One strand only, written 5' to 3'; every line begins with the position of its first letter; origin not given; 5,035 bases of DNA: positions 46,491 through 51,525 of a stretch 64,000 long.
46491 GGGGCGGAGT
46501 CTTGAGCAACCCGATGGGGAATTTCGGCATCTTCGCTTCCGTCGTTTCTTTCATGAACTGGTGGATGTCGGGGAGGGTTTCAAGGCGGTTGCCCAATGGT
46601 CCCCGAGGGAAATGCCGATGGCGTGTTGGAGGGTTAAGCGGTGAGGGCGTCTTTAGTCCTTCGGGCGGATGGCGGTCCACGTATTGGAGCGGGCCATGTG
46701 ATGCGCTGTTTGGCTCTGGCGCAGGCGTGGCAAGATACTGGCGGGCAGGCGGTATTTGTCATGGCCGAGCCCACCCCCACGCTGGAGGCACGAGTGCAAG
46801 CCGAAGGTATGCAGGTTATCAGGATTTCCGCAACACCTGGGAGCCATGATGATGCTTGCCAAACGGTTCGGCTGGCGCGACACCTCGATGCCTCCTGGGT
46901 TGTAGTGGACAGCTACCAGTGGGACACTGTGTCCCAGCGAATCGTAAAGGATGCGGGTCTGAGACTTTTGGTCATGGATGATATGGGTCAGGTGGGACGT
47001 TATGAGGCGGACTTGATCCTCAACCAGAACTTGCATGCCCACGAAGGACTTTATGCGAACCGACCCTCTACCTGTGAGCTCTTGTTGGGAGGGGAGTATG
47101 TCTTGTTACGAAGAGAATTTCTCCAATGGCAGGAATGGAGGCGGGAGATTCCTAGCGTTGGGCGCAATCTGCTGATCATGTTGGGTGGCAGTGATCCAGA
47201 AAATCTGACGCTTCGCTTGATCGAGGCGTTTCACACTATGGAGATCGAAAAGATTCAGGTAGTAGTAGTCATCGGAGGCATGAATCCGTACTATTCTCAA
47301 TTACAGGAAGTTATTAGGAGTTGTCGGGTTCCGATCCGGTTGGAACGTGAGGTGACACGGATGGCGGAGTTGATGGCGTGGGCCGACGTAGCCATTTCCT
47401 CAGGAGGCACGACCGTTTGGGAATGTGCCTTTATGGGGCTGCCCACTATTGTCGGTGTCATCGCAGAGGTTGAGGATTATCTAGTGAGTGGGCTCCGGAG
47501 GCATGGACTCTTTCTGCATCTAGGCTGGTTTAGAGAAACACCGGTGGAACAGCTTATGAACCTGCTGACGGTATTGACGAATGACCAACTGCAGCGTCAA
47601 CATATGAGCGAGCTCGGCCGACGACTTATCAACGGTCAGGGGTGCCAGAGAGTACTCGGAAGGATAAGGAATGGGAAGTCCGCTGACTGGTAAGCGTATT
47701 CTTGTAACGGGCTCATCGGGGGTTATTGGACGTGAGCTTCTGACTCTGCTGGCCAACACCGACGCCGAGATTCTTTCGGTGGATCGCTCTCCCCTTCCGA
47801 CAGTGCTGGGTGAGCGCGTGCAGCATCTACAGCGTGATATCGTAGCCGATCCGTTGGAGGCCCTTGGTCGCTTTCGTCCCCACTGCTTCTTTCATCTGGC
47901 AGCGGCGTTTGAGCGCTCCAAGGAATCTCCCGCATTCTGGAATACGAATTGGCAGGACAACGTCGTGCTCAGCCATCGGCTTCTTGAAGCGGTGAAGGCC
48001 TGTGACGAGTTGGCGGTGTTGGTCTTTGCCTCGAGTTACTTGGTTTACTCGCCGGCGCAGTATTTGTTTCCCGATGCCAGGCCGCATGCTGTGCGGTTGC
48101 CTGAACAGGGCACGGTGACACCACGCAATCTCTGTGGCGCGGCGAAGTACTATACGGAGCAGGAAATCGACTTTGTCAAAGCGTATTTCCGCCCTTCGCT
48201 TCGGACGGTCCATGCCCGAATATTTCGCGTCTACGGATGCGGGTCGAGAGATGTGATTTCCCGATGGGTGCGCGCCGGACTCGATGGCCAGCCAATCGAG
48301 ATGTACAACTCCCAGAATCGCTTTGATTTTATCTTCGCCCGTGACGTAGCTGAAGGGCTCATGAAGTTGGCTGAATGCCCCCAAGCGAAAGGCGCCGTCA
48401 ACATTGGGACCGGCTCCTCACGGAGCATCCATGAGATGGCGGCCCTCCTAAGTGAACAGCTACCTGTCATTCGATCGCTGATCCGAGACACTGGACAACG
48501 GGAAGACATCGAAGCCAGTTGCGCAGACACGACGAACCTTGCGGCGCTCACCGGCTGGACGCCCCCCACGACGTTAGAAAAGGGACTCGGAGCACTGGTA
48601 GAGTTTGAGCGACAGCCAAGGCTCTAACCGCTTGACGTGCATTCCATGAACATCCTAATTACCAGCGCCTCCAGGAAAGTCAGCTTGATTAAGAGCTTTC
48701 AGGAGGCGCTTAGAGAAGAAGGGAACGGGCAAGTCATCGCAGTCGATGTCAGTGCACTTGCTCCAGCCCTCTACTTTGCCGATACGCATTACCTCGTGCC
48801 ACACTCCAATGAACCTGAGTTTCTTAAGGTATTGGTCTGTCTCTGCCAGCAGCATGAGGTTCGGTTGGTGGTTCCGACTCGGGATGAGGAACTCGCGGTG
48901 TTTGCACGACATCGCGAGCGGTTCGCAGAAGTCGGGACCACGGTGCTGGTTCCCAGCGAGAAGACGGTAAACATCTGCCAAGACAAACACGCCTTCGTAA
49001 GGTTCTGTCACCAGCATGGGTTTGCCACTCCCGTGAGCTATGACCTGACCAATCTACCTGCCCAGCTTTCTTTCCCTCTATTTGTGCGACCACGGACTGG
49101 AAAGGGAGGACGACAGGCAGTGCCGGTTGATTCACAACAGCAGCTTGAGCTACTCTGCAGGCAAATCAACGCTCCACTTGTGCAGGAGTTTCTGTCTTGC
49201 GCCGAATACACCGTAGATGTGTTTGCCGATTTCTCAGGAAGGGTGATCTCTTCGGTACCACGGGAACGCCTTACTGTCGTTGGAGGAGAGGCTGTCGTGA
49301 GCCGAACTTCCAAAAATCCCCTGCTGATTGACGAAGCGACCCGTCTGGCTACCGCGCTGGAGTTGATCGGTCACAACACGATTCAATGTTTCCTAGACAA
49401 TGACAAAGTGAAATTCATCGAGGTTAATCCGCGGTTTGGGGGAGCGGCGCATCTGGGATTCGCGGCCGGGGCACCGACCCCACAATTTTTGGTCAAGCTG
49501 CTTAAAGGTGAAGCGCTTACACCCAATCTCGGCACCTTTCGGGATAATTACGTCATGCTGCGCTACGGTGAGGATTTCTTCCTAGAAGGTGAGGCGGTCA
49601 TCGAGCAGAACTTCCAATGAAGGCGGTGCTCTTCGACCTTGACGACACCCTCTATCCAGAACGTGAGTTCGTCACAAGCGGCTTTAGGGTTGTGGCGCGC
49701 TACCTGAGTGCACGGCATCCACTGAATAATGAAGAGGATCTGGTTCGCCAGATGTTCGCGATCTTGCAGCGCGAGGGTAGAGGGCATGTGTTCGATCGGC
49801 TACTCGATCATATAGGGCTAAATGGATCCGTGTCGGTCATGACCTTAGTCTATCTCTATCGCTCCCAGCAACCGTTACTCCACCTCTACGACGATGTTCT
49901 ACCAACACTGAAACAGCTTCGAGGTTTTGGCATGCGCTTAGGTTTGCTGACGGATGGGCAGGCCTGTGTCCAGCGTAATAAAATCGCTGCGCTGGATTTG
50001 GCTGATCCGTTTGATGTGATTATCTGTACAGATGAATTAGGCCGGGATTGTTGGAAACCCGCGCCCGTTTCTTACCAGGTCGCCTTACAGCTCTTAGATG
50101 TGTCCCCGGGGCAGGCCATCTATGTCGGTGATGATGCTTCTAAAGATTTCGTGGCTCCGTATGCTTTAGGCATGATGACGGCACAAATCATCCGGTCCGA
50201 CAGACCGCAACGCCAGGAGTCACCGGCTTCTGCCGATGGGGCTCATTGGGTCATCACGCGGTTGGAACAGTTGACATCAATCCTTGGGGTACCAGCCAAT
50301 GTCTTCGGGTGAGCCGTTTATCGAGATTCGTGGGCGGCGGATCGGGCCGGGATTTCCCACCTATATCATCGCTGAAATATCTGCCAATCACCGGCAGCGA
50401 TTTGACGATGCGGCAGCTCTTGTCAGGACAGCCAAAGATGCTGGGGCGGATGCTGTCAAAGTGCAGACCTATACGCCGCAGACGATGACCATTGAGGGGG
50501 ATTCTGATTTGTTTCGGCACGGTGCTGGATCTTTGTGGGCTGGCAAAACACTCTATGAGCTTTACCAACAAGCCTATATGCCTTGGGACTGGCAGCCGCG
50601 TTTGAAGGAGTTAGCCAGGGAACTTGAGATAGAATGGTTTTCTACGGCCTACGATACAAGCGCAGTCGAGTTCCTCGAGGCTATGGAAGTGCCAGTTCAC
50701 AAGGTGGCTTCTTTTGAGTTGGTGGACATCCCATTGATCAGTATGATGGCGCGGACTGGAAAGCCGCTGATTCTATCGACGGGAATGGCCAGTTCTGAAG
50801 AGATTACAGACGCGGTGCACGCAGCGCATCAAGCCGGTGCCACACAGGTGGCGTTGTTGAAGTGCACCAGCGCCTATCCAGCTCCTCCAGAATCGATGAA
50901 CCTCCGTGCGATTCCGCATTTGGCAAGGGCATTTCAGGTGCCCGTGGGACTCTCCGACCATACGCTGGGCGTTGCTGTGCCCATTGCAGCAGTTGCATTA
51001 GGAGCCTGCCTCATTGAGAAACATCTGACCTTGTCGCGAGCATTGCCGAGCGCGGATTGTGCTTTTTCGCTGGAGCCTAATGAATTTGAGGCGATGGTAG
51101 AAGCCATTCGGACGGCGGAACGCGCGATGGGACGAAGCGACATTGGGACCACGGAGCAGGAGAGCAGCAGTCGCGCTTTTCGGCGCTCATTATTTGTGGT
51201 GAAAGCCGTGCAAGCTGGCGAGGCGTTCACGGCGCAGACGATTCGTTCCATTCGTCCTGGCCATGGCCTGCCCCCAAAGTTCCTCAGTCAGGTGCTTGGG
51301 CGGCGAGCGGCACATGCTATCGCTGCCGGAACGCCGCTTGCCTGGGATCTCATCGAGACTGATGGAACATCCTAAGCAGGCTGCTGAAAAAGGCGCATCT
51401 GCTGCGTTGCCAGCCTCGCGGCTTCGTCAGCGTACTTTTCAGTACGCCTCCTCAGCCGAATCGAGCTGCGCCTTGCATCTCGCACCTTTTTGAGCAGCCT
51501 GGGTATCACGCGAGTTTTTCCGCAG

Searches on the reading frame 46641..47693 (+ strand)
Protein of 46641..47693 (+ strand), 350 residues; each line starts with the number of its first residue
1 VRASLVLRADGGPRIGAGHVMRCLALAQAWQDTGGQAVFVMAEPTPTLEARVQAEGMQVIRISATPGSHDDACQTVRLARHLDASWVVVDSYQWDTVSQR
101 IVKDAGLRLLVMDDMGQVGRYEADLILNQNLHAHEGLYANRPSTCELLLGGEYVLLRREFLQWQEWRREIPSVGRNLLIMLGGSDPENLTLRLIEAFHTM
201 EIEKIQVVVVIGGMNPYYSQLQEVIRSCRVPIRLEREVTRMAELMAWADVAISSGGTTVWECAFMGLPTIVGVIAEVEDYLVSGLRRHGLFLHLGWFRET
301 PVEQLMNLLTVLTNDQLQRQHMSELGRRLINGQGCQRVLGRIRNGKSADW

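Call 8: search_protein_families(library=pfam, proteins=[window:46641-47693:+])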
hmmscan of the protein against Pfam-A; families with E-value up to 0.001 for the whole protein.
window:46641-47693:+ (350 aa): 1 family
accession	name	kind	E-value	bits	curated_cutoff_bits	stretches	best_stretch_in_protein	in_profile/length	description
PF04101.22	Glyco_tran_28_C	-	5.7e-07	30.1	22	1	179-271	3-96/166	Glycosyltransferase family 28 C-terminal domain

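Call 58: search_protein_families(library=pfam, proteins=[window:46641-47693:+], max_evalue=0.01)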
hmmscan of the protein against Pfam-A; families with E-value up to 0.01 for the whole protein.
window:46641-47693:+ (350 aa): 2 families
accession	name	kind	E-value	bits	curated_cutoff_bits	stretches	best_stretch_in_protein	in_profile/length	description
PF04101.22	Glyco_tran_28_C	-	5.7e-07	30.1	22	1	179-271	3-96/166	Glycosyltransferase family 28 C-terminal domain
PF02684.21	LpxB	-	0.0089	15.4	22.6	0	192-274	205-288/374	Lipid-A-disaccharide synthetase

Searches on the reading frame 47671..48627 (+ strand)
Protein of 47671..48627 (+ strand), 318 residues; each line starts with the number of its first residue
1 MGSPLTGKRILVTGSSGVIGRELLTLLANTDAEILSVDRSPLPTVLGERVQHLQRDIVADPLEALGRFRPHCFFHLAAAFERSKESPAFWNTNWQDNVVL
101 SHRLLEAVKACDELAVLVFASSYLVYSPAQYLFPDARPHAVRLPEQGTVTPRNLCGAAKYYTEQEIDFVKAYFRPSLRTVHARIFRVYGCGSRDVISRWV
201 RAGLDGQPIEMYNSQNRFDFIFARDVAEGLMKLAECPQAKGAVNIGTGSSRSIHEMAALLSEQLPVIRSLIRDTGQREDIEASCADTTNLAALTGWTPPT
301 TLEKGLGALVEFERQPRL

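Call 8: search_protein_families(library=pfam, proteins=[window:47671-48627:+])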
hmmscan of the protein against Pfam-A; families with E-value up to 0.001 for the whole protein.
window:47671-48627:+ (318 aa): 3 families
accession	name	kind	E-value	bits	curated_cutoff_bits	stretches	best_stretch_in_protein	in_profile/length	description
PF01370.27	Epimerase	-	2.2e-27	96.4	20.9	1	10-246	1-240/240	NAD dependent epimerase/dehydratase family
PF16363.11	GDP_Man_Dehyd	-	3.2e-11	43.7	27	1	11-306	1-329/332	GDP-mannose 4,6 dehydratase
PF04321.23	RmlD_sub_bind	-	3.8e-10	39.7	27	1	9-268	2-235/287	RmlD substrate binding domain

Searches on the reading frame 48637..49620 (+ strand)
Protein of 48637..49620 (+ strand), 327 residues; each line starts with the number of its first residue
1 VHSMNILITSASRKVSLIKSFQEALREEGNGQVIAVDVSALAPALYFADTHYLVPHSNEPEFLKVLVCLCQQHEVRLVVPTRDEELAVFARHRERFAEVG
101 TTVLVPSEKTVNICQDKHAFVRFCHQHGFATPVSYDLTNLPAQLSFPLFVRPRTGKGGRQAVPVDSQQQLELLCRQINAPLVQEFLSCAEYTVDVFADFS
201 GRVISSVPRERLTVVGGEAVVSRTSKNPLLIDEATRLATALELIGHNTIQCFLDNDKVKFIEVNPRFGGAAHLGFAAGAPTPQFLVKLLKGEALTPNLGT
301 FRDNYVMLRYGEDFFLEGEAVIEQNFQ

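Call 8: search_protein_families(library=pfam, proteins=[window:48637-49620:+])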
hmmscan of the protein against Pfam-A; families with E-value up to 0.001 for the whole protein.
window:48637-49620:+ (327 aa): 4 families
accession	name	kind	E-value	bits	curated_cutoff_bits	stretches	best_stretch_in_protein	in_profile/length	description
PF21360.3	PylC-like_N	-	5e-27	94.3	27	1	6-104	1-96/96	PylC-like, N-terminal domain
PF15632.11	ATPgrasp_Ter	-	2.3e-18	66.7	29.1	1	180-292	5-111/131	ATP-grasp in the biosynthetic pathway with Ter operon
PF02655.19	ATP-grasp_3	-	2.9e-16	60.4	23.2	1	114-269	1-159/160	ATP-grasp domain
PF02786.22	CPSase_L_D2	-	9.7e-05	22.4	19.8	1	139-272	32-185/211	Carbamoyl-phosphate synthase L chain, ATP binding domain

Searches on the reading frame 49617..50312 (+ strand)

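Call 8: search_protein_families(library=pfam, proteins=[window:49617-50312:+])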
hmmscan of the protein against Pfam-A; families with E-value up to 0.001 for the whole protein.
window:49617-50312:+ (231 aa): 4 families
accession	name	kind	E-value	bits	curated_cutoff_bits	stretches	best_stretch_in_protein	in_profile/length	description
PF13419.12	HAD_2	-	7.5e-20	72.2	23.8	1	4-189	1-176/178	Haloacid dehalogenase-like hydrolase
PF00702.32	Hydrolase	-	2.4e-19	70.9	26.4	1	1-175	1-182/191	haloacid dehalogenase-like hydrolase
PF13242.12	Hydrolase_like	-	5e-05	23.6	22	1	147-217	4-73/75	HAD-hyrolase-like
PF12710.13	HAD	-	0.00029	21.8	27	1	4-172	1-180/189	haloacid dehalogenase-like hydrolase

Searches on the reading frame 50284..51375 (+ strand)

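Call 34: search_protein_families(library=pfam, proteins=[window:50284-51375:+], max_evalue=0.00001)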
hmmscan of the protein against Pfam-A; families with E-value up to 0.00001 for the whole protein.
window:50284-51375:+ (363 aa): 2 families
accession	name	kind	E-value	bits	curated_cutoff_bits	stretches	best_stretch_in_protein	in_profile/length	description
PF03102.20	NeuB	-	6.2e-89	298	22.1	1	46-284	1-238/241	NeuB family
PF08666.17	SAF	-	4e-12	46.9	21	1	300-358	1-63/63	SAF domain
